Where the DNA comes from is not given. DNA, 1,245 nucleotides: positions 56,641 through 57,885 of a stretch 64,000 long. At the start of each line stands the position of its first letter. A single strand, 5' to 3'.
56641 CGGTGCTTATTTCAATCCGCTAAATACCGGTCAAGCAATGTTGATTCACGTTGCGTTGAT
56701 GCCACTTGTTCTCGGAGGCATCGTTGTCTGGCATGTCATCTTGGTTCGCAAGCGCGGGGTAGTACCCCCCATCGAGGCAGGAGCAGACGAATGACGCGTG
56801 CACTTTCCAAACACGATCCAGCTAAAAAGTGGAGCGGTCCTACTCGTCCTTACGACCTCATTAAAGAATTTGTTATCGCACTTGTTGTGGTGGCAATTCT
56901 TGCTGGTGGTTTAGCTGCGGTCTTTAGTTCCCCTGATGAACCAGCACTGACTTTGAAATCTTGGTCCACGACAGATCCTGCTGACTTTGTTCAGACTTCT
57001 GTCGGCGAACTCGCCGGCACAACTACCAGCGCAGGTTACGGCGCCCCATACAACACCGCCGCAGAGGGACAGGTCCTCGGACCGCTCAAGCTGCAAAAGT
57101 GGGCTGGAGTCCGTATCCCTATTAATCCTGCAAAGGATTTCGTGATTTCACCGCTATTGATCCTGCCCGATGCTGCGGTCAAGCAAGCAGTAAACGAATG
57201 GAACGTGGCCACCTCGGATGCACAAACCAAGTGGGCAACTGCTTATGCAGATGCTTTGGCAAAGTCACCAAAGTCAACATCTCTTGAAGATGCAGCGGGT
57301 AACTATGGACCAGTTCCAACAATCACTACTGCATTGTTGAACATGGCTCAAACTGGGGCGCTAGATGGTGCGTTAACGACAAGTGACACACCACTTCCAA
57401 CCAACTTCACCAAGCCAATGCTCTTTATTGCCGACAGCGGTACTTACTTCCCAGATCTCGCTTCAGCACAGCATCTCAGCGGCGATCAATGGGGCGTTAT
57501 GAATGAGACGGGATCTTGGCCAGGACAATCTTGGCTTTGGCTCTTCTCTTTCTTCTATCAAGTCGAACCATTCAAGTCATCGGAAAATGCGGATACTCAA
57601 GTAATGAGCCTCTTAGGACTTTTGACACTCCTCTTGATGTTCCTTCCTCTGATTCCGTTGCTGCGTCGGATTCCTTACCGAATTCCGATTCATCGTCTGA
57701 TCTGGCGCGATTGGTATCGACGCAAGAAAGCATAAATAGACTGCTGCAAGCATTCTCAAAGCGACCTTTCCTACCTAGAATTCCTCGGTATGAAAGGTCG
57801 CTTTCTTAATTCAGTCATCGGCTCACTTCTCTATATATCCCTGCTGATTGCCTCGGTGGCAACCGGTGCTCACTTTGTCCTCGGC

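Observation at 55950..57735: Orphan split cytochrome b6 / subunit-IV-like module with a His-rich mini-protein and no Rieske or cytochrome c partner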

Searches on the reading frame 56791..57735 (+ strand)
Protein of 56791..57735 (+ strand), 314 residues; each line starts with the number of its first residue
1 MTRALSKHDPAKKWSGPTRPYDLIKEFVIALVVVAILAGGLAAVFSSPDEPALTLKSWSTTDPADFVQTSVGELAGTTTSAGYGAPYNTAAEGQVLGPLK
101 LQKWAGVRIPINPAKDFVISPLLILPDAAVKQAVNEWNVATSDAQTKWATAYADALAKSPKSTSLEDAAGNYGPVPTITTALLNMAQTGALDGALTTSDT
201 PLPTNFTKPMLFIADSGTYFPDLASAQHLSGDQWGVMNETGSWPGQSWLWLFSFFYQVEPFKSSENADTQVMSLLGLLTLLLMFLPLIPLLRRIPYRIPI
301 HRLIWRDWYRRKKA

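Call 3: search_protein_families(library=pfam, proteins=[window:56791-57735:+], max_evalue=0.1)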
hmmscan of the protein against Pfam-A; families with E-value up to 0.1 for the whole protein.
window:56791-57735:+ (314 aa): 1 family
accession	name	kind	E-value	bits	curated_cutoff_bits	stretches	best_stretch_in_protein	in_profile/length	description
PF05426.18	Alginate_lyase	-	0.037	13.9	22.2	1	129-182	127-180/275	Alginate lyase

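Call 4: search_protein_families(library=ncbifam, proteins=[window:56791-57735:+], max_evalue=0.1)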
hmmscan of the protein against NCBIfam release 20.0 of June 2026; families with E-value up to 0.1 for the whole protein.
window:56791-57735:+ (314 aa): 1 family
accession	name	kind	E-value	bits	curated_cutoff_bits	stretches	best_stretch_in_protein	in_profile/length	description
NF041076.1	cyt_b_SoxC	equivalog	0.011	14.6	740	1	250-305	287-341/542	proton pump complex cytochrome B SoxC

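Call 6: search_solved_structures(query=window:56791-57735:+, max_evalue=10, show_alignments=2)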
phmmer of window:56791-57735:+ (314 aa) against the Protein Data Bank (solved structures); distinct sequences matched with E-value up to 10: 0.

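Call 7: find_homologous_proteins(query=window:56791-57735:+, max_evalue=0.001)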
Query window:56791-57735:+ (314 aa): 4673 proteins with E <= 0.001 among 8000 candidates; the best 120 are listed.
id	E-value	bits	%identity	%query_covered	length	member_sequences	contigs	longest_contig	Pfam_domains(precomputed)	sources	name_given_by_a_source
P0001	3.0e-201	685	97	100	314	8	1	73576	-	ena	-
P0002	3.8e-167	573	79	100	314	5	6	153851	-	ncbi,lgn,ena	ncbi:MAG: hypothetical protein WCK62_00035 [Actinomycetes bacterium]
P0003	6.5e-165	566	78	100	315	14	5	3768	-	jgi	jgi:hypothetical protein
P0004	1.3e-164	565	78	100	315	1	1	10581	-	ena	-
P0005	7.0e-164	563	77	100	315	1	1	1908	-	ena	-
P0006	6.8e-160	550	77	100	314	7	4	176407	-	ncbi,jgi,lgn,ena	ncbi:MAG: hypothetical protein WCO85_00505 [Actinomycetes bacterium]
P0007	7.9e-159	546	75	100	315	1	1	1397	-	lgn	-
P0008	3.3e-155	534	75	99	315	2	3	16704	-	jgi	jgi:hypothetical protein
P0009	2.6e-148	511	72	100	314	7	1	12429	-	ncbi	-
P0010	5.2e-147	507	72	100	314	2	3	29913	-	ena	-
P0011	1.1e-144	500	70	97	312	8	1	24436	-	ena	-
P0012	2.2e-144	499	71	97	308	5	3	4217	-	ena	-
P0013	9.3e-144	497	70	97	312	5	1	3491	-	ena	-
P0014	5.7e-143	494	70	97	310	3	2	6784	-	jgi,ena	jgi:hypothetical protein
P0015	1.4e-142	493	70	97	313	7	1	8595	-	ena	-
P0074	1.3e-135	470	66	98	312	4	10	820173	-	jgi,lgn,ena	jgi:hypothetical protein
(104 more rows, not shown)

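Call 10: find_encoding_contigs(protein=P0074, flank=10000, max_places=3)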
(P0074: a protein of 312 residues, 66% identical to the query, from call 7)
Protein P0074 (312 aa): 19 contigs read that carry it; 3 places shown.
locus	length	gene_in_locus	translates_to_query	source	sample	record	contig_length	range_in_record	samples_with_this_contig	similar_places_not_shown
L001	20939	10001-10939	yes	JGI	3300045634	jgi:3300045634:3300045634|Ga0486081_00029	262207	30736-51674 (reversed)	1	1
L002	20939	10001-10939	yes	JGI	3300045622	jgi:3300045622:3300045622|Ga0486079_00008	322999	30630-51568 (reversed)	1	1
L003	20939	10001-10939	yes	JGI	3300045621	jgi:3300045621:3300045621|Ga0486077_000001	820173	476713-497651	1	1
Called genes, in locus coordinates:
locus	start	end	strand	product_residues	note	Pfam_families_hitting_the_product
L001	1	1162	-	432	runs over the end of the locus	PF01210:NAD_Gly3P_dh_N (weak), PF03446:NAD_binding_2 (faint), PF03721:UDPG_MGDP_dh_N, PF00984:UDPG_MGDP_dh, PF03720:UDPG_MGDP_dh_C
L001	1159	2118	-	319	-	PF01408:GFO_IDH_MocA, PF02894:GFO_IDH_MocA_C, PF22725:GFO_IDH_MocA_C3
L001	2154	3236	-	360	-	PF01041:DegT_DnrJ_EryC1, PF00155:Aminotran_1_2, PF01212:Beta_elim_lyase (faint), PF01053:Cys_Met_Meta_PP (weak)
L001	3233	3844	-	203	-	PF25084:LbH_EIF2B, PF25087:GMPPB_C (weak), PF00132:Hexapep, PF14602:Hexapep_2 (weak), PF00132:Hexapep (weak)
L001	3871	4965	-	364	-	PF00534:Glycos_transf_1, PF13692:Glyco_trans_1_4, PF13524:Glyco_trans_1_2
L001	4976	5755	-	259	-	PF00005:ABC_tran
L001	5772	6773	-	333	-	PF01061:ABC2_membrane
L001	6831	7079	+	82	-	-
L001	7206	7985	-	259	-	PF01256:Carb_kinase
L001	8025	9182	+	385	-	-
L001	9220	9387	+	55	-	-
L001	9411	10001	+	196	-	PF00033:Cytochrome_B (weak), PF13631:Cytochrom_B_N_2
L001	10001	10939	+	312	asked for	-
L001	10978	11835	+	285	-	PF00561:Abhydrolase_1, PF12697:Abhydrolase_6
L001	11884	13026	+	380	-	PF03773:ArsP_1, PF04945:YHS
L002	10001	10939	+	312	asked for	-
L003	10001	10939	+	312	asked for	-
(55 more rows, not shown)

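Call 18: search_protein_representatives(alignment_id=A1)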
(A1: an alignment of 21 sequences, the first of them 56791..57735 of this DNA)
Query: 21 sequences, 313 profile positions. Proteins with E-value up to 0.001 (for the whole library): 1082; up to 1e-10: 728; up to 1e-30: 251. The best 150 are listed.
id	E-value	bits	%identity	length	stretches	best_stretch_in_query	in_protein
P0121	1.8e-107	375.5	-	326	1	8-312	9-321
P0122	4.7e-100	351.1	-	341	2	128-312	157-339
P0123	1.3e-98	346.4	-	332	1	1-311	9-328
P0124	1.0e-93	330.3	-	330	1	10-311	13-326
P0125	9.4e-92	323.8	-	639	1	9-308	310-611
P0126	1.5e-91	323.2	-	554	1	18-310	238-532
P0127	1.1e-90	320.3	-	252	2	189-311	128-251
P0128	3.9e-90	318.5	-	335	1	11-311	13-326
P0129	7.1e-87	307.8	-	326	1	70-311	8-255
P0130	8.7e-87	307.5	-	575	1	11-311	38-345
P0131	1.5e-83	296.9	-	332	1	19-313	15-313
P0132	3.4e-83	295.7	-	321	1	20-296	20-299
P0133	4.6e-82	292.0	-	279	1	53-312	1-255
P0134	1.3e-80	287.2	-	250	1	1-249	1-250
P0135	1.6e-80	287.0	-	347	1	1-311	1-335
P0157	1.5e-63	231.2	-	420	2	195-291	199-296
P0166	1.6e-60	221.2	-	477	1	60-296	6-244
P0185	2.2e-52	194.5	-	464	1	8-216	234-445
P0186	4.0e-52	193.7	-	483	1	42-246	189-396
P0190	6.1e-52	193.0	-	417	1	126-312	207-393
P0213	2.7e-47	177.8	-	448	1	9-202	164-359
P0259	8.2e-40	153.2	-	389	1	10-184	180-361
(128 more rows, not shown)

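Call 19: search_protein_families(library=pfam, proteins=[P0125, P0126, P0130, P0185, P0186, P0190, P0213, P0259, P0166, P0157], max_evalue=0.01)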
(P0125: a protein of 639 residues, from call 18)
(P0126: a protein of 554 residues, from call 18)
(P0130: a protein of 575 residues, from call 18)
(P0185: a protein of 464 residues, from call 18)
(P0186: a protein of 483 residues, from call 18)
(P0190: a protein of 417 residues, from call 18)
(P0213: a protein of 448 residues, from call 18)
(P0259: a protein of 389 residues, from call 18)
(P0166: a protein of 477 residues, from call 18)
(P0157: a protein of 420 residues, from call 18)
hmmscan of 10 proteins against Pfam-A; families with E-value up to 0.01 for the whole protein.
P0125 (639 aa): 1 family
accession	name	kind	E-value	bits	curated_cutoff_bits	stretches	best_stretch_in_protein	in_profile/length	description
PF13631.11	Cytochrom_B_N_2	-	6.2e-13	49.5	27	1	178-292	2-127/169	Cytochrome b(N-terminal)/b6/petB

P0126 (554 aa): 3 families
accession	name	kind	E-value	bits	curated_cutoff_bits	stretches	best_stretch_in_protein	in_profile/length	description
PF13631.11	Cytochrom_B_N_2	-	2.9e-13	50.6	27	1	81-195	2-126/169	Cytochrome b(N-terminal)/b6/petB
PF00033.24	Cytochrome_B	-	1.4e-06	28.7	27.2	1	33-185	13-186/189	Cytochrome b/b6/petB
PF14358.11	DUF4405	-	0.00041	21.3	26.7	1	38-92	4-64/66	Domain of unknown function (DUF4405)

P0130 (575 aa): 0 families

P0185 (464 aa): 2 families
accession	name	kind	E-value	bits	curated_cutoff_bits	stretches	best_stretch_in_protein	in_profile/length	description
PF13631.11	Cytochrom_B_N_2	-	1.8e-13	51.2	27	1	107-242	3-134/169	Cytochrome b(N-terminal)/b6/petB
PF00033.24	Cytochrome_B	-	0.0098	16.2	27.2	0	107-210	73-186/189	Cytochrome b/b6/petB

P0186 (483 aa): 0 families

P0190 (417 aa): 2 families
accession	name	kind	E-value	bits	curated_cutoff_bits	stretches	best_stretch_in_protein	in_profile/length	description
PF13631.11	Cytochrom_B_N_2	-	3.2e-05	24.4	27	1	167-203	2-38/169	Cytochrome b(N-terminal)/b6/petB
PF00033.24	Cytochrome_B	-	0.0037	17.6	27.2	1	120-204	24-109/189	Cytochrome b/b6/petB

P0213 (448 aa): 2 families
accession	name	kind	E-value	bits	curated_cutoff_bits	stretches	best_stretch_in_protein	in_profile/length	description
PF13631.11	Cytochrom_B_N_2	-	9.7e-16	58.6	27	1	36-152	2-128/169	Cytochrome b(N-terminal)/b6/petB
PF00033.24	Cytochrome_B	-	7.1e-06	26.4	27.2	1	22-142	58-188/189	Cytochrome b/b6/petB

P0259 (389 aa): 1 family
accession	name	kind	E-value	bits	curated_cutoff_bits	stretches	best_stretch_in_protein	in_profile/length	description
PF13631.11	Cytochrom_B_N_2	-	2.6e-06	27.9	27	1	126-213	87-159/169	Cytochrome b(N-terminal)/b6/petB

P0166 (477 aa): 1 family
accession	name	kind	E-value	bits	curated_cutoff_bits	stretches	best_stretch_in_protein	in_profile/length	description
PF01734.28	Patatin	-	2.4e-11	44.6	27.7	1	344-390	2-49/191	Patatin-like phospholipase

P0157 (420 aa): 0 families

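Call 21: find_homologous_proteins(query=P0126, max_evalue=0.001)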
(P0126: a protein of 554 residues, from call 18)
Query P0126 (554 aa): 5584 proteins with E <= 0.001 among 8000 candidates; the best 120 are listed.
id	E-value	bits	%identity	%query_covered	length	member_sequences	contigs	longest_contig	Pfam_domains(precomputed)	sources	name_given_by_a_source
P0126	0.0e+0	1265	100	100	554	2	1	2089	PF00033.25,PF13631.12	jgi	jgi:quinol-cytochrome oxidoreductase complex cytochrome b subunit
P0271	0.0e+0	1130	89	99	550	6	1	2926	PF00033.25,PF13631.12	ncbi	-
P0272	0.0e+0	1110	87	99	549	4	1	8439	PF00033.25,PF13631.12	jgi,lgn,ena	-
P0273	0.0e+0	1082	85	99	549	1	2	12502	PF13631.12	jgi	-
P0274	0.0e+0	1081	85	99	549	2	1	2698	PF00033.25,PF13631.12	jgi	jgi:quinol-cytochrome oxidoreductase complex cytochrome b subunit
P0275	0.0e+0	1079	85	99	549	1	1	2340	PF00033.25,PF13631.12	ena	-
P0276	0.0e+0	1078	84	99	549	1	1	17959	PF00033.25,PF13631.12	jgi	jgi:Cytochrome b subunit of the bc complex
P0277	0.0e+0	1078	84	99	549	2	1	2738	PF00033.25,PF13631.12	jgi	jgi:quinol-cytochrome oxidoreductase complex cytochrome b subunit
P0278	0.0e+0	1077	84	100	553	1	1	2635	PF00033.25,PF13631.12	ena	-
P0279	0.0e+0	1076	84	99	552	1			PF00033.25,PF13631.12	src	-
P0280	0.0e+0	1075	84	99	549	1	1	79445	PF00033.25,PF13631.12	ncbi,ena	-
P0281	0.0e+0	1073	85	99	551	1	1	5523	PF00033.25,PF13631.12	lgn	-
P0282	0.0e+0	1070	84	100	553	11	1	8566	PF00033.25,PF13631.12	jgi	jgi:quinol-cytochrome oxidoreductase complex cytochrome b subunit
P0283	0.0e+0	1069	83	99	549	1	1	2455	PF00033.25,PF13631.12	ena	-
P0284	0.0e+0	1068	83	99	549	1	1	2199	PF00033.25,PF13631.12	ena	-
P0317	0.0e+0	1046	83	99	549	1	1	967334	PF00033.25,PF13631.12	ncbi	-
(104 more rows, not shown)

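Call 24: find_related_loci(query=A1, collection=genome_contigs, flank=10000)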
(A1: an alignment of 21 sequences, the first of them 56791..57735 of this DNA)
Query A1 (314 aa) in genome_contigs; peptide patterns used: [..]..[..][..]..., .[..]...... (x = any residue, [..] = any of these).
599 stretches matched a pattern (row limit reached: there are more); 589 encode a relative of the query (tblastn E <= 1e-3); the best 80 are kept; 80 distinct loci.
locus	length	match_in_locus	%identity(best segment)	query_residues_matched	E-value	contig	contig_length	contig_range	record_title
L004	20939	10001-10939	77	1-313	3e-159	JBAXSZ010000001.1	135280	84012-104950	MAG: Actinomycetes bacterium isolate ELA622 MAG622_1, whole genome shotgun sequence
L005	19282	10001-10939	72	1-313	2e-152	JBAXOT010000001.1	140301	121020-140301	MAG: Actinomycetes bacterium isolate ELA512 MAG512_1, whole genome shotgun sequence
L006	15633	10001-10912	71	9-312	1e-147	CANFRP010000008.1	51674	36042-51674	MAG: Actinobacteria bacterium isolate Jr-16oct17-89 genome assembly, contig: Jr-16oct17-C1231, whole genome shotgun sequ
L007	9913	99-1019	69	7-313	1e-147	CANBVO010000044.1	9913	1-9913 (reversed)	MAG: Actinobacteria bacterium isolate JR-MC-G-240519-260 genome assembly, contig: JR-MC-G-240519-C10903, whole genome sh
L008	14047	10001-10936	69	1-312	5e-144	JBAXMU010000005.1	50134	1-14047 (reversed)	MAG: Actinomycetes bacterium isolate ELA461 MAG461_5, whole genome shotgun sequence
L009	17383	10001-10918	69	7-312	1e-143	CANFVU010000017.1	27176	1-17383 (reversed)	MAG: Actinobacteria bacterium isolate Jr-16oct17-279 genome assembly, contig: Jr-16oct17-C3287, whole genome shotgun seq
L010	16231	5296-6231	68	1-312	2e-142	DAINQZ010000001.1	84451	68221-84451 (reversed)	MAG TPA_asm: Candidatus Nanopelagicaceae bacterium isolate CTOTU22598 NODE_44_length_84451_cov_41.616344, whole genome s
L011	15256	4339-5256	71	7-312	3e-141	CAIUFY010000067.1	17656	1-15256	MAG: uncultured actinobacterium isolate MJ110802A_bin-309 genome assembly, contig: bin-309:067/170, whole genome shotgun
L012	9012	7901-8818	69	7-312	6e-139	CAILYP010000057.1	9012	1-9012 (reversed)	MAG: uncultured actinobacterium isolate Umea1p2_bin-0913 genome assembly, contig: bin-0913:057/241, whole genome shotgun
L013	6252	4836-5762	65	5-313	3e-137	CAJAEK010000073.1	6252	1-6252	MAG: uncultured actinobacterium isolate E-1_bin-192 genome assembly, contig: bin-192:073/212, whole genome shotgun seque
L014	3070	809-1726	70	7-312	8e-142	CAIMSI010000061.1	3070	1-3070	MAG: uncultured actinobacterium isolate KR3_bin-0923 genome assembly, contig: bin-0923:061/144, whole genome shotgun seq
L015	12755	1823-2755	68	1-311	1e-134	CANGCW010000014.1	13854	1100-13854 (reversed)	MAG: Actinobacteria bacterium isolate Jr-25may17-29 genome assembly, contig: Jr-25may17-C5385, whole genome shotgun sequ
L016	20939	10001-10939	67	1-313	6e-134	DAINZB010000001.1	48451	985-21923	MAG TPA_asm: Candidatus Nanopelagicaceae bacterium isolate CTOTU22346 NODE_120_length_48451_cov_11.012976, whole genome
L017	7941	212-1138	69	1-309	1e-132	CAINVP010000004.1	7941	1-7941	MAG: uncultured actinobacterium isolate E14_bin-0159 genome assembly, contig: bin-0159:004/119, whole genome shotgun seq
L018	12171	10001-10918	69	7-312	2e-131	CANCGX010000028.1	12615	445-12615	MAG: Actinobacteria bacterium isolate JR-MC-D-240519-5 genome assembly, contig: JR-MC-D-240519-C6716, whole genome shotg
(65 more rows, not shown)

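Call 31: predict_structure(alignment_id=A4)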
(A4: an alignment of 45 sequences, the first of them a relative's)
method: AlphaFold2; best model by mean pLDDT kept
length: 554 residues; sequences in the alignment: 45
mean_pLDDT: 57.5   pTM: 0.43
mean pLDDT of the five models: 57.5, 53.4, 52.7, 50.5, 45.8
residues with pLDDT >= 90: 16; 70-90: 103; 50-70: 233; < 50: 202
segments of 3 or more residues with pLDDT < 50: 1-12, 14-31, 97-111, 119-163, 183-195, 207-243, 265-271, 423-441, 449-471, 548-554
pLDDT, mean of each block of 10 residues (from residue 1): 38 40 39 60 70 64 58 63 62 52 45 50 41 37 36 41 51 60 47 49 52 34 44 37 54 66 46 67 83 76 58 61 55 76 86 91 89 88 73 84 88 72 40 43 50 39 38 55 63 68 65 58 53 62 52 45
secondary structure, 60 per line:
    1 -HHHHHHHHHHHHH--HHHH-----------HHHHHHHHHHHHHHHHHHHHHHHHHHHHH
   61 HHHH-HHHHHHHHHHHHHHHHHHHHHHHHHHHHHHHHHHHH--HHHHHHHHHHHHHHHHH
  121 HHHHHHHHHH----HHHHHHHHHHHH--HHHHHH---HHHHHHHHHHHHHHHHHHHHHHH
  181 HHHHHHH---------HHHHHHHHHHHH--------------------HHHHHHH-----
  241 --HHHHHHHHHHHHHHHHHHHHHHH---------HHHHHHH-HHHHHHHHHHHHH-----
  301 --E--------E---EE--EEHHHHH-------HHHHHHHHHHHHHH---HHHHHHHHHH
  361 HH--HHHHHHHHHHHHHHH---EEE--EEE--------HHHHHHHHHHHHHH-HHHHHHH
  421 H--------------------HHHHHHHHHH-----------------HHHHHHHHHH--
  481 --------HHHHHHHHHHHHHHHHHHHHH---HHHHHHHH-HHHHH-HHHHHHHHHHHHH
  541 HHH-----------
elements in order: H2-14 H17-20 H32-64 H66-101 H104-130 H135-146 H149-154 H158-187 H197-208 H229-235 H243-265 H275-281 H283-295 H322-326 H334-347 H351-362 H365-379 E383-385 E388-390 H399-412 H414-421 H442-451 H469-478 H489-509 H513-520 H522-526 H528-543

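Call 33: search_solved_structures(query=A5, max_evalue=10, show_alignments=5)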
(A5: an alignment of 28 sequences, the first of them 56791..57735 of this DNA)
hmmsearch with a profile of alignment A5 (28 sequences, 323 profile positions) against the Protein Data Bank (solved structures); distinct sequences matched with E-value up to 10: 0.

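Call 34: search_protein_families(library=pfam, alignment_id=A5, max_evalue=10)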
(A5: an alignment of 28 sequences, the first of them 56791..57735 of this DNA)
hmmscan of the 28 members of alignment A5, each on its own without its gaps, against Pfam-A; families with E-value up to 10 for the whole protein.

A. member 1, window:56791-57735:+ (314 aa): 1 family
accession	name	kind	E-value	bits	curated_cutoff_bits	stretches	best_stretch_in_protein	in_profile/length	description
PF05426.18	Alginate_lyase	-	0.037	13.9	22.2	1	129-182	127-180/275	Alginate lyase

B. families by the number of members that match (of 28 scanned): 17 families
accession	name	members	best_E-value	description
PF17073.10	SafA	3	0.017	Two-component-system connector protein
PF24379.1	DUF7535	2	0.16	Family of unknown function (DUF7535)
PF10717.14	ODV-E18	1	0.0071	Occlusion-derived virus envelope protein ODV-E18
PF05426.18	Alginate_lyase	1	0.037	Alginate lyase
PF15146.11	FANCAA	1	0.042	Fanconi anemia-associated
PF24496.1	DUF7588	1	0.05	Domain of unknown function (DUF7588)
PF12555.13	SteA-like_C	1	0.053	SteA-like C-terminal domain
PF16220.10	DUF4880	1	0.057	Domain of unknown function (DUF4880)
PF18916.5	Lycopene_cyc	1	0.14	Lycopene cyclase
PF11716.13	MDMPI_N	1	0.15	Mycothiol maleylpyruvate isomerase N-terminal domain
PF12804.13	NTP_transf_3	1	0.16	MobA-like NTP transferase domain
PF24002.1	DUF7318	1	0.19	Family of unknown function (DUF7318)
PF00934.25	PE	1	0.23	PE family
PF23143.1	2TM_P5A-ATPase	1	0.25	P5A-ATPase, transmembrane helical hairpin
PF18955.5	DUF5698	1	0.39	Domain of unknown function (DUF5698)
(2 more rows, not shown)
